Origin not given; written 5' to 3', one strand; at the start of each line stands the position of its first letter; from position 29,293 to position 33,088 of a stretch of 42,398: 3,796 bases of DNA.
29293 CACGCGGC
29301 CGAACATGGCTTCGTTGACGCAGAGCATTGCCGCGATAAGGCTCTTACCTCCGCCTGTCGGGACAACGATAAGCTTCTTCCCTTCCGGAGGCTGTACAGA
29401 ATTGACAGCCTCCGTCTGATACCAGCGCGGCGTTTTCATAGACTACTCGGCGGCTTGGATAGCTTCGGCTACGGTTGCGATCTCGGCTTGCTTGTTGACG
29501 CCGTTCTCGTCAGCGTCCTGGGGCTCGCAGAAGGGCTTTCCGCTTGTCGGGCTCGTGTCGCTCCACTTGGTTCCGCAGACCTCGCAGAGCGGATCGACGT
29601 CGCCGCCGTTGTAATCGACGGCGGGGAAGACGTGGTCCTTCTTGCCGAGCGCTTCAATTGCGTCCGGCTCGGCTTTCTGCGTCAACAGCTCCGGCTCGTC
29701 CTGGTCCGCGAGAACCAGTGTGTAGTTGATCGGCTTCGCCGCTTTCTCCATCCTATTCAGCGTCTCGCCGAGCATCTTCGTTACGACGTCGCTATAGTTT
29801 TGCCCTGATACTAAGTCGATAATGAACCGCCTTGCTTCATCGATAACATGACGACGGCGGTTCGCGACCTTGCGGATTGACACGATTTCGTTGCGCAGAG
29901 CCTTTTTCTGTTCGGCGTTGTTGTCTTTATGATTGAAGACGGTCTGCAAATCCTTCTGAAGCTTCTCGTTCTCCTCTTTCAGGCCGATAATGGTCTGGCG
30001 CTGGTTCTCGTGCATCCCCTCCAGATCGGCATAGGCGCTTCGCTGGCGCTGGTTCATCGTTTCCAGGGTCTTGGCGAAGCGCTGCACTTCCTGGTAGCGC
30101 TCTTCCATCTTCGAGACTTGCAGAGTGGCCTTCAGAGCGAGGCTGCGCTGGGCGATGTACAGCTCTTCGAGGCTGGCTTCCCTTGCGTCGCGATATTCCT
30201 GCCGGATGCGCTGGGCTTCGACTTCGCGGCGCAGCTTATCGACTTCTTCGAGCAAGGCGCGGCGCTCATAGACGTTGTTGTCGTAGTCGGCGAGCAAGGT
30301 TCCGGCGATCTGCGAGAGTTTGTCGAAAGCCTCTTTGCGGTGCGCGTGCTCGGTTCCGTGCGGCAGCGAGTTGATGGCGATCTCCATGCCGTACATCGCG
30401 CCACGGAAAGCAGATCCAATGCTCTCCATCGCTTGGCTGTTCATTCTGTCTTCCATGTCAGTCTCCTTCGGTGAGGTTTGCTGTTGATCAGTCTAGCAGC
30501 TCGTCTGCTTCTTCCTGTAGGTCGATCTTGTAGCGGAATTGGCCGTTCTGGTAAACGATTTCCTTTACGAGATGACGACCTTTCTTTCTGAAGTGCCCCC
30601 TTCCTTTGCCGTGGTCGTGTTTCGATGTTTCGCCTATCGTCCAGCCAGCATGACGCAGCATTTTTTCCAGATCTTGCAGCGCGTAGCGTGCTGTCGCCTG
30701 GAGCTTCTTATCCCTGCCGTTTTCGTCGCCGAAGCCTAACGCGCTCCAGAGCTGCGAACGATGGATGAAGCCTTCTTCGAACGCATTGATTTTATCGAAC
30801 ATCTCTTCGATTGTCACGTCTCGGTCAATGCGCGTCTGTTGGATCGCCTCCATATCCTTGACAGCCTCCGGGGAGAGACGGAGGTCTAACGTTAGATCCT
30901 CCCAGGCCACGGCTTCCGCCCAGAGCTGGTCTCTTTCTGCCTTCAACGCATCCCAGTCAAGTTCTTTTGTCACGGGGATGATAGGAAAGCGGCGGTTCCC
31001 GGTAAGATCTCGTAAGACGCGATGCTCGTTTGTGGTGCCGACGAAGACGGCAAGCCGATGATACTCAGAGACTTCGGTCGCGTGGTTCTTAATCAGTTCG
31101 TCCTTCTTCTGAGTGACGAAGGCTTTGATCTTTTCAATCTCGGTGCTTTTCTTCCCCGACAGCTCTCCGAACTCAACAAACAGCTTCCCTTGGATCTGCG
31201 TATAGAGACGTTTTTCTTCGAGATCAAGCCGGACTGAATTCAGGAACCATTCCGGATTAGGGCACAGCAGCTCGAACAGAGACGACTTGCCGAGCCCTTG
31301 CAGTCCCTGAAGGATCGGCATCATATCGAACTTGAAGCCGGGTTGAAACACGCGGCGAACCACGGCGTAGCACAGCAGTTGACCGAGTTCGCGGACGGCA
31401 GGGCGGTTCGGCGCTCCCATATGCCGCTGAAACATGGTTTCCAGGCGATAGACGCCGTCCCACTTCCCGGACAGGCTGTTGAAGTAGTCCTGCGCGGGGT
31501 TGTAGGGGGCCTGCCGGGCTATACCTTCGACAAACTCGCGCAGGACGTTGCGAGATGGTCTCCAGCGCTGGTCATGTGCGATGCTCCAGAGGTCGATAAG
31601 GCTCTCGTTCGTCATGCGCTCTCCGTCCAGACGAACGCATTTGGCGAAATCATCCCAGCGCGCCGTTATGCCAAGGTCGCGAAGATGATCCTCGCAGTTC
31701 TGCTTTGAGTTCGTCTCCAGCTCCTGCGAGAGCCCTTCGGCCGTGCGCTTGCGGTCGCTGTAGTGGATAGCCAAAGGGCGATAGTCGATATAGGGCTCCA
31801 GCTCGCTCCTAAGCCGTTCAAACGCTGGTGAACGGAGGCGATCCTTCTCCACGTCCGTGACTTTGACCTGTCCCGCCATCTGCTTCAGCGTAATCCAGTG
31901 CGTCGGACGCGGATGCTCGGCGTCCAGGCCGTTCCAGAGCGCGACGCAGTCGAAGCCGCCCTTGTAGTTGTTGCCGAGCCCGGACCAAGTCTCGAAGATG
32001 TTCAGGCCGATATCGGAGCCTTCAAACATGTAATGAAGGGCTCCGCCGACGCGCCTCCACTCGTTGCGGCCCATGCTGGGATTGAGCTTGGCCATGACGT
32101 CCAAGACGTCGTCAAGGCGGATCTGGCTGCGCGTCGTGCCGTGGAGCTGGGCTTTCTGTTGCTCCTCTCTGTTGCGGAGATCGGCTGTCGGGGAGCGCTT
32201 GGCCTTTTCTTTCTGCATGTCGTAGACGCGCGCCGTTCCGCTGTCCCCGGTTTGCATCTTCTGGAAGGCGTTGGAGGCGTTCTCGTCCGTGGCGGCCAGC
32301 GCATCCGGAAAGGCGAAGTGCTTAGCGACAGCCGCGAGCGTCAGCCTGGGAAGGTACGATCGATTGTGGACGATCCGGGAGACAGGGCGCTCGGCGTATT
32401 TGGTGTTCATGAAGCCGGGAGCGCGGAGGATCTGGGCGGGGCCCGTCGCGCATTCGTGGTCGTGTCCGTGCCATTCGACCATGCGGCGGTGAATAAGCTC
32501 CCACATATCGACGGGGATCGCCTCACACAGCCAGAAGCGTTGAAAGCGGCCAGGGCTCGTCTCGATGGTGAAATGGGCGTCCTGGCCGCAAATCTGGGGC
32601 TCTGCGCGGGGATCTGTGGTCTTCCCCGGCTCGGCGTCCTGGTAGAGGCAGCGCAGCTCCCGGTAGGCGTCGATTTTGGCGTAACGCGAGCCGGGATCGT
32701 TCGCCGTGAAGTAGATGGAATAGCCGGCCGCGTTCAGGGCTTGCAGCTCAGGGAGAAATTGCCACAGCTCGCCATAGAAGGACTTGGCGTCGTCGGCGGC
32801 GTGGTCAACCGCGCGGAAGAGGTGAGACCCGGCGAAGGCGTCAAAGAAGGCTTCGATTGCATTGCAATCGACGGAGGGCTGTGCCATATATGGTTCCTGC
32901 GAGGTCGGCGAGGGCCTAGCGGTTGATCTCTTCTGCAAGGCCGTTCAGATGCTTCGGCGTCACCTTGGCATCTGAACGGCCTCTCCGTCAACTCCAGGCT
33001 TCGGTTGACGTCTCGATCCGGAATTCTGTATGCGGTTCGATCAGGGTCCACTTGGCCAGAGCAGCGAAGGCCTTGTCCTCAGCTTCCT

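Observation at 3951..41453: Dispersed, frame-independent 12-mer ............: 5 exact and 6 near copies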

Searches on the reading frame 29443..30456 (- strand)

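Call 10: search_protein_families(library=phrogs, proteins=[window:29443-30456:-])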
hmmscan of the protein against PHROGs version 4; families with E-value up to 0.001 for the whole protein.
window:29443-30456:- (337 aa): 0 families

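Call 39: search_protein_families(library=pfam, proteins=[window:29443-30456:-], max_evalue=0.01)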
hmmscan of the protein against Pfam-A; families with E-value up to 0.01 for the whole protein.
window:29443-30456:- (337 aa): 0 families

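Call 98: search_protein_families(library=padloc, proteins=[window:29443-30456:-], max_evalue=0.01)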
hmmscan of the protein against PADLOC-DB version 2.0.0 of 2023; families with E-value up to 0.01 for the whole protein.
window:29443-30456:- (337 aa): 1 family
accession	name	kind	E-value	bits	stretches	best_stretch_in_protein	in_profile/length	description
PDLC00518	JetC1|JetC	-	0.0047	12.8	1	65-201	314-455/1112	DUF3584 domain; MukB-like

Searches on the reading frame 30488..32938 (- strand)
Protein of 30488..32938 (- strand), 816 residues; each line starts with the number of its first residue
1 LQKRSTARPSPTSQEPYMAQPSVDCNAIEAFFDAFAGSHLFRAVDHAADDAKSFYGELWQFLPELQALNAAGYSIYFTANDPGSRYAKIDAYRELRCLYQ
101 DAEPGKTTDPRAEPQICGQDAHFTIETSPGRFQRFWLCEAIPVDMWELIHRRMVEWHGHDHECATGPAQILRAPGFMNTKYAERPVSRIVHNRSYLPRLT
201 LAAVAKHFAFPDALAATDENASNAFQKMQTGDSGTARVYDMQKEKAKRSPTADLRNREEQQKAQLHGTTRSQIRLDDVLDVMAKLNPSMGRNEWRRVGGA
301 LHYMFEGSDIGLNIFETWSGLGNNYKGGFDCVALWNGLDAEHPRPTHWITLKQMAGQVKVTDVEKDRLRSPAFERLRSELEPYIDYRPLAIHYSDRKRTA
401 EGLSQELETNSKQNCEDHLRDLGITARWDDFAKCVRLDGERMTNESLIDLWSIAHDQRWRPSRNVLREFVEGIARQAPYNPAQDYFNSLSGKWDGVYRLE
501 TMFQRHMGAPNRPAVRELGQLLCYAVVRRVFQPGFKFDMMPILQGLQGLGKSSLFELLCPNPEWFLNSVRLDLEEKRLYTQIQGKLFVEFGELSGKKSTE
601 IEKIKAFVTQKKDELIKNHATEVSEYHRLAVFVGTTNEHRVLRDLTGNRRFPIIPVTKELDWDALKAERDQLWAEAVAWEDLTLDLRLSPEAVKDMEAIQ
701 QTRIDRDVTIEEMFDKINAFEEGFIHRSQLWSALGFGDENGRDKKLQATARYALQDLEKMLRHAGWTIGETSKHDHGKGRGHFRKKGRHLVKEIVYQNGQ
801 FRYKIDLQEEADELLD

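Call 10: search_protein_families(library=phrogs, proteins=[window:30488-32938:-])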
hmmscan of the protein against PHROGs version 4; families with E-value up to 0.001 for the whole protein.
window:30488-32938:- (816 aa): 9 families
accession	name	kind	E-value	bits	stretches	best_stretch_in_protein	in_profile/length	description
phrog_256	-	DNA, RNA and nucleotide metabolism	4e-70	238.3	1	462-707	447-691/798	DNA helicase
phrog_1313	-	DNA, RNA and nucleotide metabolism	9.9e-67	227.1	1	460-786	218-556/568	DNA helicase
phrog_16593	-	DNA, RNA and nucleotide metabolism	3e-36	126.1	1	435-678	460-699/823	DNA primase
phrog_15962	-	DNA, RNA and nucleotide metabolism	1.2e-32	114.1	1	412-678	409-694/835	DNA primase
phrog_2249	-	DNA, RNA and nucleotide metabolism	3.3e-28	99.8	1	475-723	470-713/802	DNA primase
phrog_36873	-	DNA, RNA and nucleotide metabolism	2e-25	89.7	1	418-678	429-685/1082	DNA helicase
phrog_4630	-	DNA, RNA and nucleotide metabolism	1.2e-14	55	1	460-657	163-366/581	DNA primase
phrog_10514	-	DNA, RNA and nucleotide metabolism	2.4e-05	23.8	1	69-183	52-163/750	DNA primase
phrog_3123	-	unknown function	0.00016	21.4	1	73-196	64-185/583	-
